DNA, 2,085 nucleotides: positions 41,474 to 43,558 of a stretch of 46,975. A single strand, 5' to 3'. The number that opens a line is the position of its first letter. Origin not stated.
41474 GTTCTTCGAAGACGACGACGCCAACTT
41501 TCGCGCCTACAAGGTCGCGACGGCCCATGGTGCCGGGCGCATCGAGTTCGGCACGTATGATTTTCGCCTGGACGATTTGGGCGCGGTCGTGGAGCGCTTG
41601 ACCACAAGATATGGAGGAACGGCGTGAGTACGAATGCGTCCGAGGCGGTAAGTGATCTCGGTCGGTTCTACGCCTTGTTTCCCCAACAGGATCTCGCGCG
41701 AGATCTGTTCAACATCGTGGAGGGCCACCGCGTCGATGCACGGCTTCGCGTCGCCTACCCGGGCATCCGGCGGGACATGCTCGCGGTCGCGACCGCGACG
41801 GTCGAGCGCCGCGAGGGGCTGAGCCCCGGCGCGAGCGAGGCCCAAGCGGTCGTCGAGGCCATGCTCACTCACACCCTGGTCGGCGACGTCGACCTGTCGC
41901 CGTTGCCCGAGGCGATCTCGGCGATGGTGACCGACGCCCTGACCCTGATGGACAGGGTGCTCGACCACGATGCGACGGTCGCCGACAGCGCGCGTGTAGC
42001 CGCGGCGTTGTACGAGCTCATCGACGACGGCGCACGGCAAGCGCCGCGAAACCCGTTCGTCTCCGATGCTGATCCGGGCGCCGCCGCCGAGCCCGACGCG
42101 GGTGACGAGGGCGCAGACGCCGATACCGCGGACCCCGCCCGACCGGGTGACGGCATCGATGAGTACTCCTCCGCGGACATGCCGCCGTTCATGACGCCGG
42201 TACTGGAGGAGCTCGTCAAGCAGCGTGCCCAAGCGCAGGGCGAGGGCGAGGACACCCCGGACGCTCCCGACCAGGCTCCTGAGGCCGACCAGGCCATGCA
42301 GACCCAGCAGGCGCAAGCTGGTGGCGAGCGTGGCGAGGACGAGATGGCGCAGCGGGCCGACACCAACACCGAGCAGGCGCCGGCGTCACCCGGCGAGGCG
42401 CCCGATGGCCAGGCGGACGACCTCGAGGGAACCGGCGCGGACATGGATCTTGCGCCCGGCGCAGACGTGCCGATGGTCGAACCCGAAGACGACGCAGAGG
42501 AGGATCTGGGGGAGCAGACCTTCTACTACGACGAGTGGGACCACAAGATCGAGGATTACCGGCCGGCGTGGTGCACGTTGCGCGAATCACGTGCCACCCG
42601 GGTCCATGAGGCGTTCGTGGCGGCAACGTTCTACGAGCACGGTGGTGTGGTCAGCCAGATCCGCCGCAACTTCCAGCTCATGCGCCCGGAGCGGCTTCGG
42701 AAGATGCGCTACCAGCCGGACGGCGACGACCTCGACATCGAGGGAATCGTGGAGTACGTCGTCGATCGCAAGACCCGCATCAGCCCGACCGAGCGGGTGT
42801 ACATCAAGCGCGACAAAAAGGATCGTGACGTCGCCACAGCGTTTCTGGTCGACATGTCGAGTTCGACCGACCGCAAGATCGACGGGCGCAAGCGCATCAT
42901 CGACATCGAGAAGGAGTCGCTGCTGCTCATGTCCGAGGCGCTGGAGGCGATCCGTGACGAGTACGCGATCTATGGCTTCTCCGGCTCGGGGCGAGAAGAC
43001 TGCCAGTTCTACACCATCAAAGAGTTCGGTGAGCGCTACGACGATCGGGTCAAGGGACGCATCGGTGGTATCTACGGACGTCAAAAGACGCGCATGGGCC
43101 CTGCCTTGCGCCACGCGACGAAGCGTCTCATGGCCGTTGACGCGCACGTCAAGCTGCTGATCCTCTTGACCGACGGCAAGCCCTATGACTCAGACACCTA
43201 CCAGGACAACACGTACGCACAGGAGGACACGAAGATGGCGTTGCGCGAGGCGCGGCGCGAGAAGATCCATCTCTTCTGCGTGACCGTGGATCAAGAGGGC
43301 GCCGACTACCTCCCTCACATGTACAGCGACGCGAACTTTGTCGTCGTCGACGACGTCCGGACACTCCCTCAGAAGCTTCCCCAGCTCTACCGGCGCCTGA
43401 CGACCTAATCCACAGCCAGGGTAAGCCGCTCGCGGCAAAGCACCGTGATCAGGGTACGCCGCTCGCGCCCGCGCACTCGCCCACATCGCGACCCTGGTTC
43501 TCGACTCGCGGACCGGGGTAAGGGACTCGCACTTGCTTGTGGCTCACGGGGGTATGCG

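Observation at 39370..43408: Orphan CbbQ/NorQ-type AAA+ plus CbbO/NorD-type vWA module, preceded by a DUF2283-like small protein, with no RuBisCO, NOR or gas-vesicle client in the replicon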

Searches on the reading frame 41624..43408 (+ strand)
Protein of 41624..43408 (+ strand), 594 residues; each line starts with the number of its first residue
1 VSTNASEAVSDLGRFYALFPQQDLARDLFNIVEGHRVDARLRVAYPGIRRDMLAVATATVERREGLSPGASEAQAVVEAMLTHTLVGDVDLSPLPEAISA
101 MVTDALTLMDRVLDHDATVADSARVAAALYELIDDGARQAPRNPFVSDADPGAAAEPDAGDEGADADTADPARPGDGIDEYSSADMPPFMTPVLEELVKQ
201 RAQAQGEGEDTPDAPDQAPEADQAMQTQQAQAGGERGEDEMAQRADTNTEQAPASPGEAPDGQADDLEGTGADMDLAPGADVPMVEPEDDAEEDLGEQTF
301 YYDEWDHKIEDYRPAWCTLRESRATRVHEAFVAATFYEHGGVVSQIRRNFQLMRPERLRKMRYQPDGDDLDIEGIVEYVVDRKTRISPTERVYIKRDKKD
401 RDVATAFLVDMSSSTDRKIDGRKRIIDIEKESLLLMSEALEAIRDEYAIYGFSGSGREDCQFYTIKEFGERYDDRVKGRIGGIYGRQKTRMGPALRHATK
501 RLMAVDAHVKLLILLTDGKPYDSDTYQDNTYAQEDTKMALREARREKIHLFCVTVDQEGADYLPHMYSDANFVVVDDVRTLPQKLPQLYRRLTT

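Call 5: search_protein_families(library=pfam, proteins=[window:41624-43408:+], max_evalue=0.01)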
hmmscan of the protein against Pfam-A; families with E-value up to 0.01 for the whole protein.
window:41624-43408:+ (594 aa): 2 families
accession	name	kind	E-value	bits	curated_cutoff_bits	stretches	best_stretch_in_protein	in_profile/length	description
PF00092.34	VWA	-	3.2e-09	37.7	23.8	1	406-582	3-169/174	von Willebrand factor type A domain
PF13519.12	VWA_2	-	5.9e-05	24.1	27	1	405-518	1-106/107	von Willebrand factor type A domain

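Call 6: search_protein_families(library=ncbifam, proteins=[window:41624-43408:+], max_evalue=0.01)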
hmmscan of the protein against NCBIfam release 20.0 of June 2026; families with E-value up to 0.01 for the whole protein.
window:41624-43408:+ (594 aa): 1 family
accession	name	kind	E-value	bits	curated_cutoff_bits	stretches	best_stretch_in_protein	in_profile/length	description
TIGR01651.1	CobT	equivalog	0.00073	18.3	759.05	0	195-415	191-405/600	cobaltochelatase subunit CobT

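Call 12: search_solved_structures(query=window:41624-43408:+, max_evalue=0.01, show_alignments=2)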
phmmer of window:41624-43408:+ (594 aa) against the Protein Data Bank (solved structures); distinct sequences matched with E-value up to 0.01: 2.
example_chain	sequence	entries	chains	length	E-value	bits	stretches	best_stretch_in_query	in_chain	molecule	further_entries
9qhd_G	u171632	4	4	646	1.1e-47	166.1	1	264-592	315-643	Nitric oxide reductase NorD protein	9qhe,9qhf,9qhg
9qh6_G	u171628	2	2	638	1.7e-38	135.8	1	286-593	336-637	von Willebrand factor, type A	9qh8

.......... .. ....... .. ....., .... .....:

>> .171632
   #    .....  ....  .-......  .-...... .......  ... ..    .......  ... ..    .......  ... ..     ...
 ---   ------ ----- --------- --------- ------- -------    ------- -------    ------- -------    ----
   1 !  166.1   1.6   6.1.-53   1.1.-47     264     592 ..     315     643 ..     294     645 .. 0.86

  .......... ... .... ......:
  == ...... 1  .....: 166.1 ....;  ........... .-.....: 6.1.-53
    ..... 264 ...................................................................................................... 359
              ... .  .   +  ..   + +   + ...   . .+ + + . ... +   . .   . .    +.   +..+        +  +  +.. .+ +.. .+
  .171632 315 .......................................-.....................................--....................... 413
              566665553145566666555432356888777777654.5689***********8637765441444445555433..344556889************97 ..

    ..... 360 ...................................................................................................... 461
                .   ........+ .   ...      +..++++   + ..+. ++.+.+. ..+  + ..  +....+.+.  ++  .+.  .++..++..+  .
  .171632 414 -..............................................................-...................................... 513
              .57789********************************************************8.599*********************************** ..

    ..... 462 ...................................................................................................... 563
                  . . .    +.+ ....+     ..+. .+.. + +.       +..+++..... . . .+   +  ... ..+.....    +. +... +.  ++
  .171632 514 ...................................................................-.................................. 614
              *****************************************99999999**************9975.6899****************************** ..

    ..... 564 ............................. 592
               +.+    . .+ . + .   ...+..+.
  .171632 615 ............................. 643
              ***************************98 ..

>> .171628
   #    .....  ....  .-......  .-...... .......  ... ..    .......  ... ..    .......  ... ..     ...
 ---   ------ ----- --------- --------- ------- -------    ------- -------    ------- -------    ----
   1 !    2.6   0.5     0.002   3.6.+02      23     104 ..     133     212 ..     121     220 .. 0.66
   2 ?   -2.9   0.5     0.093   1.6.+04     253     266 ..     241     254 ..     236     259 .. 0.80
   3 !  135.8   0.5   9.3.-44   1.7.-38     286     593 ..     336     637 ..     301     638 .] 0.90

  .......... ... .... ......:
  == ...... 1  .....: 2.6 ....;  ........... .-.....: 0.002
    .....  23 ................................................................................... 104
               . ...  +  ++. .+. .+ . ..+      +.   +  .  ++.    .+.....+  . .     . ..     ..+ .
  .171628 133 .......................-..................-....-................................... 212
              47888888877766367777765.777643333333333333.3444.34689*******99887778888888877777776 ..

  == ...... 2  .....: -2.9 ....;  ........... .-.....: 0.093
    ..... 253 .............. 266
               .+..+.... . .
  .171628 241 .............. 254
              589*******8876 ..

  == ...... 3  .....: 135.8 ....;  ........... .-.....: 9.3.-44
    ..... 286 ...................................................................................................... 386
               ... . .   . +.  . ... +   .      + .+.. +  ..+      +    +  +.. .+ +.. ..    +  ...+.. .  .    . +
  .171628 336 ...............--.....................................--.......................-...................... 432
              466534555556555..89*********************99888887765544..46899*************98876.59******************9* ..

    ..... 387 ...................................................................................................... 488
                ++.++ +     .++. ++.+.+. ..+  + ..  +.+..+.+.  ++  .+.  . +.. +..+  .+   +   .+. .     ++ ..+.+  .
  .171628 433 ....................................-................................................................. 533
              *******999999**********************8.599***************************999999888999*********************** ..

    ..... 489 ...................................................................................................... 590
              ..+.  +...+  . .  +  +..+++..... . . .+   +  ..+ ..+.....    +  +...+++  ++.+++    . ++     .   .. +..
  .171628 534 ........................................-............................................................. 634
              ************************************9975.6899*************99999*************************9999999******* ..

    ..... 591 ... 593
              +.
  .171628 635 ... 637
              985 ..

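Call 91: search_protein_families(library=padloc, proteins=[window:41624-43408:+], max_evalue=0.01)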
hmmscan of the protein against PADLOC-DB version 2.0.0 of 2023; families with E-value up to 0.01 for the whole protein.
window:41624-43408:+ (594 aa): 0 families
